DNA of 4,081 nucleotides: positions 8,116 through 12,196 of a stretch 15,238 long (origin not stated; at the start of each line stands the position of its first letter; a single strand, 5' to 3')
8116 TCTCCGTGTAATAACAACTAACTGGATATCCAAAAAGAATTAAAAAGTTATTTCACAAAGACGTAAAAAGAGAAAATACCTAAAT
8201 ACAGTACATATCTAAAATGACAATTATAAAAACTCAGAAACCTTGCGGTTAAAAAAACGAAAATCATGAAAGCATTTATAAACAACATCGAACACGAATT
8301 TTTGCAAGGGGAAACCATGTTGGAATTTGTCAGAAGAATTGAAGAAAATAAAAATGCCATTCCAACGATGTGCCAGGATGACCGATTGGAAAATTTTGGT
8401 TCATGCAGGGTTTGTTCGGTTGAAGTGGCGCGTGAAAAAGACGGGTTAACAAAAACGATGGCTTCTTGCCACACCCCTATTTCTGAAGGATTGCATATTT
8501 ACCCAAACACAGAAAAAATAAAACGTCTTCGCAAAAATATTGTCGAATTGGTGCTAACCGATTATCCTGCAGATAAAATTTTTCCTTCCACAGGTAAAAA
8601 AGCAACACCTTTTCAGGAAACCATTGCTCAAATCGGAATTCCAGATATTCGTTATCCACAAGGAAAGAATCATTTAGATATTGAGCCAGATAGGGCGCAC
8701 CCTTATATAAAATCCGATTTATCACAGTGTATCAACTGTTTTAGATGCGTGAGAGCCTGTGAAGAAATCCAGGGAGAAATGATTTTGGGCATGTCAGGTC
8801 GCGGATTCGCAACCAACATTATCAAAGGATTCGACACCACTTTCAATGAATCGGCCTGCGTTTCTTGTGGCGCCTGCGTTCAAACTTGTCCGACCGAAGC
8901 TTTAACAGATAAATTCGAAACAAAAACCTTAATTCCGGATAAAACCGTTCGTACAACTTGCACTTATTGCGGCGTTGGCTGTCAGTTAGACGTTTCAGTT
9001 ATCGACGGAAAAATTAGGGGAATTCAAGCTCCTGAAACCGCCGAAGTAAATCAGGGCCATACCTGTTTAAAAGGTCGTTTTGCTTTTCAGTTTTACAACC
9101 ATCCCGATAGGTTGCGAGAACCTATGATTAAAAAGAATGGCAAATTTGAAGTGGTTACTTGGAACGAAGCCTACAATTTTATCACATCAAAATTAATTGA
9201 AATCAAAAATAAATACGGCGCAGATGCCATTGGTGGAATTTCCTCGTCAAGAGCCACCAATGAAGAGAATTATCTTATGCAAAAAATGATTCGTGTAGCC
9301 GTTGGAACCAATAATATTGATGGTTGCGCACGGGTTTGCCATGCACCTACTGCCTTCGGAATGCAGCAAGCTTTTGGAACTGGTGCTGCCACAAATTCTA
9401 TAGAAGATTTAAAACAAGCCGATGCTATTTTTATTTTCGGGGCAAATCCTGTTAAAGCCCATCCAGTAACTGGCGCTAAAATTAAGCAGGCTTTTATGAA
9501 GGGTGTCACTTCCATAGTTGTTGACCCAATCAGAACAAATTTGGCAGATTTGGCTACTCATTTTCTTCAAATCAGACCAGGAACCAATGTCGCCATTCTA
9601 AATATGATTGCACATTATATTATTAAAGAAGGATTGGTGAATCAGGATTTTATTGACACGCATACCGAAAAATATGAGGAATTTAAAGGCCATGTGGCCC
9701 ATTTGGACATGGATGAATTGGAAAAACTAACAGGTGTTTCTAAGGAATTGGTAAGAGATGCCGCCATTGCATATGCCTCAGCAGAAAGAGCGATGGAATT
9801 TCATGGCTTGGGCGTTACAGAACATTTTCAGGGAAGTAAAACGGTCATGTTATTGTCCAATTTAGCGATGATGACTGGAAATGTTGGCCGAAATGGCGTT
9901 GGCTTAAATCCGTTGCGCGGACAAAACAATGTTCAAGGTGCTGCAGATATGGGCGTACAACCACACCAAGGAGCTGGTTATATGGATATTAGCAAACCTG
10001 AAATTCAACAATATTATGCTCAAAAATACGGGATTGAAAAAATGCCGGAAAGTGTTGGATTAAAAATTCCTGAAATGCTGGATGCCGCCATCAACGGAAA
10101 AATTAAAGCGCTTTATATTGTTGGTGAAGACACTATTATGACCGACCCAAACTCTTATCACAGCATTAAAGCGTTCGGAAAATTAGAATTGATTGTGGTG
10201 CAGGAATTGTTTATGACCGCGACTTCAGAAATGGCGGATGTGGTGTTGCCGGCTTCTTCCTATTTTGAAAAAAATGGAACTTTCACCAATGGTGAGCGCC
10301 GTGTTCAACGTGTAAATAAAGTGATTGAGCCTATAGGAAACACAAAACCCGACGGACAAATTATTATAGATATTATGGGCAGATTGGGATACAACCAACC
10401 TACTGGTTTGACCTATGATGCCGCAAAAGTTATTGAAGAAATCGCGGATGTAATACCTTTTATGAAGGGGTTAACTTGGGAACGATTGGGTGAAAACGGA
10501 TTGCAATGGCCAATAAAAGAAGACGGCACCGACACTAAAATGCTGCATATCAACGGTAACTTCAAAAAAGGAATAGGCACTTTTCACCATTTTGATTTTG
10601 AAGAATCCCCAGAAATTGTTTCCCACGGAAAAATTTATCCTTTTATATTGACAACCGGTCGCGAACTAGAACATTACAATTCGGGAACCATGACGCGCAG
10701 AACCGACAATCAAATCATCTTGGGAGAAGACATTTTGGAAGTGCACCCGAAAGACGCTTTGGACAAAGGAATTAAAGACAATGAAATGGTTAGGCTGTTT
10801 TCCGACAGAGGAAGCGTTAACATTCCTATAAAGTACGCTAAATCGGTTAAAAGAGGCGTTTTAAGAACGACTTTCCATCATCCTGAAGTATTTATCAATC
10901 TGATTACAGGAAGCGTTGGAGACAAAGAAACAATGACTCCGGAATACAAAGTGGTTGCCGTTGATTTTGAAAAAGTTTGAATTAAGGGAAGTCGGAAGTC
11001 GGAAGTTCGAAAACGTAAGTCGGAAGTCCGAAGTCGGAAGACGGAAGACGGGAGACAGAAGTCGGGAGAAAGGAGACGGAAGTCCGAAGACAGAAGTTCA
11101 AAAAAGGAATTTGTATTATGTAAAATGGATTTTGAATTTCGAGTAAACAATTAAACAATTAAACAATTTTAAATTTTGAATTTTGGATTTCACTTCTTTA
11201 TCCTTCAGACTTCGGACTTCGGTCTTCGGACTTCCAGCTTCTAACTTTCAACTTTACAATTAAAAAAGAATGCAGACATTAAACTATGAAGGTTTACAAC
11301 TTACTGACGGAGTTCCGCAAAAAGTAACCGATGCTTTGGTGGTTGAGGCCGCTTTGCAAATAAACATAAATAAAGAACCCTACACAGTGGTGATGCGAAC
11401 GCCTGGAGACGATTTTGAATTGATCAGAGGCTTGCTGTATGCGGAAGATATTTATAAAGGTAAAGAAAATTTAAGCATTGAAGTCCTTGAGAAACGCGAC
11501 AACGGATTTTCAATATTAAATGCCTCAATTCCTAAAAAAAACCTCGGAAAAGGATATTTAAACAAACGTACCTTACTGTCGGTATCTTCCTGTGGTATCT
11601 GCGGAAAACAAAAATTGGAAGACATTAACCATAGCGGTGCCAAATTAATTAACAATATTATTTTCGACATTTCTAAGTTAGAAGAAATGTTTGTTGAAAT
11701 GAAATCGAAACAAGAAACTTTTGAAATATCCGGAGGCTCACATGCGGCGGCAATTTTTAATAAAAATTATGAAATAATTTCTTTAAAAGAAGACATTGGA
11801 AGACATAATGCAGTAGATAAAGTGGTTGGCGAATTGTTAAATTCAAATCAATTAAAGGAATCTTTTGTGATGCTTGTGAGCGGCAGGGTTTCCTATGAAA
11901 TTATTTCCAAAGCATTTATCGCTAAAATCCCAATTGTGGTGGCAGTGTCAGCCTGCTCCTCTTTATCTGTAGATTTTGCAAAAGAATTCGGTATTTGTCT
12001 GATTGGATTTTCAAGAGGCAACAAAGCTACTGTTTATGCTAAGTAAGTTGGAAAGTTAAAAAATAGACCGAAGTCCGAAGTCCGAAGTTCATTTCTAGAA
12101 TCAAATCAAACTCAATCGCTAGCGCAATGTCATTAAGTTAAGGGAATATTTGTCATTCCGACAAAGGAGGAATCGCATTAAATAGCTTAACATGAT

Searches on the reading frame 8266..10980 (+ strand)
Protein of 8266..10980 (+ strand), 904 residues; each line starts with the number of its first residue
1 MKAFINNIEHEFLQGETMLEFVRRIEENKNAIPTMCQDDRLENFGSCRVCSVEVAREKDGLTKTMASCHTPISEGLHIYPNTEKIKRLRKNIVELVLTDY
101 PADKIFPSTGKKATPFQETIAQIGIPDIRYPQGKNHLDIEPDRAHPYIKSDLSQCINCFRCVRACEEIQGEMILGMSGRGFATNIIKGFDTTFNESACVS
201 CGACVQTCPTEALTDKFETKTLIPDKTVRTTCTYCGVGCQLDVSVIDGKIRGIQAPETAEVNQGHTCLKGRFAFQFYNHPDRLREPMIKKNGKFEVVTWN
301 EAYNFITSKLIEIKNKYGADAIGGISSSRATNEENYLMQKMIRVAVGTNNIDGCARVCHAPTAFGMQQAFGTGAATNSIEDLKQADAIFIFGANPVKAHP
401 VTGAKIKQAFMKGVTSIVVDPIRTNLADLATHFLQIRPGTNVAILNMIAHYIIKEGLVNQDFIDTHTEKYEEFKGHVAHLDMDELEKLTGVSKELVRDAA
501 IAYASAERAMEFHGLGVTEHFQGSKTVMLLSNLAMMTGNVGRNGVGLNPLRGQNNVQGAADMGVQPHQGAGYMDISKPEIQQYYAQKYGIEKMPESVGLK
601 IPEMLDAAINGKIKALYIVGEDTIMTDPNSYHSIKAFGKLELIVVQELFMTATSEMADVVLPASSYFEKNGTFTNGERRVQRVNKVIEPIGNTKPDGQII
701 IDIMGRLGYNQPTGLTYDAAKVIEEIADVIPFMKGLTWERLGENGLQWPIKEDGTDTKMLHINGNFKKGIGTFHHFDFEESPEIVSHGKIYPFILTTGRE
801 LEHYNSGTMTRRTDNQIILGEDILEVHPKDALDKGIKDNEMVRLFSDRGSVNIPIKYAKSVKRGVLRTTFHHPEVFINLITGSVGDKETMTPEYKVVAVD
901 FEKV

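Call 22: search_protein_families(library=pfam, proteins=[window:8266-10980:+])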
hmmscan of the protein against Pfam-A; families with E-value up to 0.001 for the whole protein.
window:8266-10980:+ (904 aa): 11 families
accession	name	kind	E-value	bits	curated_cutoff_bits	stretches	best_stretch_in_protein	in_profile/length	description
PF00384.28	Molybdopterin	-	2.7e-78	263.9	24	1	282-704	1-351/353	Molybdopterin oxidoreductase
PF01568.27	Molydop_binding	-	7e-22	78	26.8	1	793-898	1-110/110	Molydopterin dinucleotide binding domain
PF04879.21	Molybdop_Fe4S4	-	1.4e-17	63.8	22.7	1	226-279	2-55/55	Molybdopterin oxidoreductase Fe4S4 domain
PF22117.2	Fer4_Nqo3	-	1.7e-09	38.1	27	1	146-214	2-67/67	NADH-quinone oxidoreductase subunit 3, ferredoxin-like domain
PF12838.12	Fer4_7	-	5.3e-08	33.6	27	1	154-212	1-52/52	4Fe-4S dicluster domain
PF12837.12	Fer4_6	-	7e-08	32.5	25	1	192-213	3-24/24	4Fe-4S binding domain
PF13237.11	Fer4_10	-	3.4e-07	30.5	25.5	1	193-240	4-49/53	4Fe-4S dicluster domain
PF00037.32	Fer4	-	3.4e-07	30.3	21.1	1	192-214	2-24/24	4Fe-4S binding domain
PF13510.11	Fer2_4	-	7.5e-07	29.6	22.8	1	5-81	8-80/82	2Fe-2S iron-sulfur cluster binding domain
PF14697.11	Fer4_21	-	1.3e-05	25.7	35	1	153-212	6-56/59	4Fe-4S dicluster domain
PF13187.11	Fer4_9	-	1.5e-05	25.4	27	1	154-212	1-51/52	4Fe-4S dicluster domain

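Call 23: find_related_loci(query=window:8266-10980:+, collection=genome_contigs, flank=10000)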
Query window:8266-10980:+ (904 aa) in genome_contigs; peptide patterns used: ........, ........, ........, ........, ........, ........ (x = any residue, [..] = any of these).
344 stretches matched a pattern; 305 encode a relative of the query (tblastn E <= 1e-3); the best 80 are kept; 80 distinct loci.
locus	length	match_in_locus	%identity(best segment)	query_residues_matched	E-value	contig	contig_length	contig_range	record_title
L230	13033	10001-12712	97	1-904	0e+0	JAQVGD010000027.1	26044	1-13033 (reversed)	MAG: Lutibacter sp. isolate STE_174 NODE_3947_length_26044_cov_3.295597_Sandtown_E, whole genome shotgun sequence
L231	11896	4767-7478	95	1-904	0e+0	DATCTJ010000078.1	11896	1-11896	MAG TPA_asm: Lutibacter sp. isolate SMAG_U7328 k141_25120, whole genome shotgun sequence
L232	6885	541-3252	95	1-904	0e+0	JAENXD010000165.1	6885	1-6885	MAG: Flavobacteriaceae bacterium isolate 5_8_m_bin18 k141_126345_length_6885_cov_420.2153, whole genome shotgun sequence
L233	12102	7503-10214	94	1-904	0e+0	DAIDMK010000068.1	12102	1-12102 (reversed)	MAG TPA_asm: Lutibacter sp. isolate clean449 NODE_68_length_12102_cov_10.953347, whole genome shotgun sequence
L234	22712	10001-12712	94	1-904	0e+0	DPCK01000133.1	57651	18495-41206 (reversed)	MAG TPA_asm: Lutibacter sp. isolate UBA8495 contig_73926, whole genome shotgun sequence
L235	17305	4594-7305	93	1-904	0e+0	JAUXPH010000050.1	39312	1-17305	MAG: Lutibacter sp. isolate C10_metabat.bin.20 C10_k141_48837, whole genome shotgun sequence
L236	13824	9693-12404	94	1-904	0e+0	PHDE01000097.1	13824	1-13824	MAG: Bacteroidetes bacterium HGW-Bacteroidetes-3 08E140C01_scaffold_2964, whole genome shotgun sequence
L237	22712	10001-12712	93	1-904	0e+0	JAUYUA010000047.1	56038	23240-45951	MAG: Lutibacter sp. isolate C8_metabat.bin.53 C8_k141_105830, whole genome shotgun sequence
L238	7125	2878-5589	93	1-904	0e+0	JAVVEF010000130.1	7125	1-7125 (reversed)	MAG: Lutibacter sp. isolate TamC13-14 NODE_8810_length_7125_cov_13.616407, whole genome shotgun sequence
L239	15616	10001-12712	93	1-904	0e+0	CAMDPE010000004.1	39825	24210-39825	MAG: Lutibacter flavus isolate MiH-22jul19-188 genome assembly, contig: MiH-22jul19-C1626, whole genome shotgun sequence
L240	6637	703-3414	93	1-904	0e+0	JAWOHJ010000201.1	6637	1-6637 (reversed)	MAG: Lutibacter sp. isolate CWP4-2.bin.48 k191_298440, whole genome shotgun sequence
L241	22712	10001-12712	93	1-904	0e+0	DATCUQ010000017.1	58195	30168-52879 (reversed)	MAG TPA_asm: Lutibacter sp. isolate SMAG_U7362 k141_25030, whole genome shotgun sequence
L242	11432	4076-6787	93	1-904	0e+0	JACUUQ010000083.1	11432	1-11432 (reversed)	MAG: Lutibacter sp. isolate Kmv35 NODE_2772_length_11432_cov_5.987607, whole genome shotgun sequence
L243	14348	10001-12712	92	1-904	0e+0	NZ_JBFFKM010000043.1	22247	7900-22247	MAG: Lutibacter sp. isolate Mix_mud18.2022.04.100 k141_58097_length_22247_cov_36.6512, whole genome shotgun sequence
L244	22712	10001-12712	89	1-904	0e+0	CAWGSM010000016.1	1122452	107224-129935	MAG: uncultured Flavobacteriaceae bacterium isolate MFD05684.bin.2.204 genome assembly, contig: contig_15676, whole geno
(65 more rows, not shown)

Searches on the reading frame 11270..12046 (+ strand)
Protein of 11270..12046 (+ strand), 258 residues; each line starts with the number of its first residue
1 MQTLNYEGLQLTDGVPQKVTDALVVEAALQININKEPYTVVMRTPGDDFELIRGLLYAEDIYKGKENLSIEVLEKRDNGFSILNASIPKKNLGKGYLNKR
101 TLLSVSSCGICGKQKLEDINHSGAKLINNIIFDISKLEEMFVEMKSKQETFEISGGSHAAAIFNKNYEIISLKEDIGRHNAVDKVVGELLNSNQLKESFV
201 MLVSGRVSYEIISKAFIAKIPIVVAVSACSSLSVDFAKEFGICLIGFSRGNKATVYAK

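Call 22: search_protein_families(library=pfam, proteins=[window:11270-12046:+])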
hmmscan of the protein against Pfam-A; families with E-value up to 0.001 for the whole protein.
window:11270-12046:+ (258 aa): 1 family
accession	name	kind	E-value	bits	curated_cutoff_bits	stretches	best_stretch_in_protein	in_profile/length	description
PF02634.21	FdhD-NarQ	-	1.1e-57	196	27.2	1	24-257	1-231/237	FdhD/NarQ family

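Call 55: find_encoding_contigs(protein=window:11270-12046:+, flank=3000, max_places=10)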
Protein window:11270-12046:+ (258 aa): 3 contigs read that carry it; 1 place shown.
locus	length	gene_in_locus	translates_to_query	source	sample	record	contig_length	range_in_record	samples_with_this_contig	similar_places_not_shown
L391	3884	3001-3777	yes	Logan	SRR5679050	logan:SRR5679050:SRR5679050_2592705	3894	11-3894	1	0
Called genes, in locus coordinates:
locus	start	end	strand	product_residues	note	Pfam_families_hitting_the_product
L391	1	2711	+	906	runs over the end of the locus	?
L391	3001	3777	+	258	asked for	PF02634:FdhD-NarQ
